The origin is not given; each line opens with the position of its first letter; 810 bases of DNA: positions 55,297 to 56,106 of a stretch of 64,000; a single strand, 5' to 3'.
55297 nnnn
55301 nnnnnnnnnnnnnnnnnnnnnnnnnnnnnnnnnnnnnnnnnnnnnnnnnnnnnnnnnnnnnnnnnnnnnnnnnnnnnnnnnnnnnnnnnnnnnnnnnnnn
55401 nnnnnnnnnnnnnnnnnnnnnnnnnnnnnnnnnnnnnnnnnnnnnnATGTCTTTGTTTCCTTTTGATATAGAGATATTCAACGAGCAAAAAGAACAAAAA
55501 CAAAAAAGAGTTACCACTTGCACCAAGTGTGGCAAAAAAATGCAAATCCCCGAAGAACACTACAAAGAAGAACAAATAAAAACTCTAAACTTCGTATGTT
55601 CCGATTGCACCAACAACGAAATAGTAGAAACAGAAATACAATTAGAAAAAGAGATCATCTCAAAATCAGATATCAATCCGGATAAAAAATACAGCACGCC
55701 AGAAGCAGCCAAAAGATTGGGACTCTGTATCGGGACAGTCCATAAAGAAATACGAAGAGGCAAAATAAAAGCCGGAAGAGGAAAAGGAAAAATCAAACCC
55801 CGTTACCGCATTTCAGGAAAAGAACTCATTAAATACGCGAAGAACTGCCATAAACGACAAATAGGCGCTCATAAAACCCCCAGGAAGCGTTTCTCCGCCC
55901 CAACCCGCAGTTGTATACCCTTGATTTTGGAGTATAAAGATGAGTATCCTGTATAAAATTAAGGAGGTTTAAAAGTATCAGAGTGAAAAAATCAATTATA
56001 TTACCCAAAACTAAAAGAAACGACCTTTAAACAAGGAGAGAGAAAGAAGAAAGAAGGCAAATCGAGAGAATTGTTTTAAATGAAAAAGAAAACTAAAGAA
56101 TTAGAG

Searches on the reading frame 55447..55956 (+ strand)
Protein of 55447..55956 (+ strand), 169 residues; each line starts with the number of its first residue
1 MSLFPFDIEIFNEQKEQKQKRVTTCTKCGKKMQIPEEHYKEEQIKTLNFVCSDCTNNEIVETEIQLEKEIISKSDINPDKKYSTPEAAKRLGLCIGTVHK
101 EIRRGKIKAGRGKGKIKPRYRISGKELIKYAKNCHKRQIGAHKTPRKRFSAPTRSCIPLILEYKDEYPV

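Call 85: search_protein_families(library=pfam, proteins=[window:55447-55956:+], max_evalue=0.00001)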
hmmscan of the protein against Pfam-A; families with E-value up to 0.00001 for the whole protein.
window:55447-55956:+ (169 aa): 1 family
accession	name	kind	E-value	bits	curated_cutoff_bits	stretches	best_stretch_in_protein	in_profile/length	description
PF12728.13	HTH_17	-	2.5e-09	37.7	27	1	82-134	2-50/51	Helix-turn-helix domain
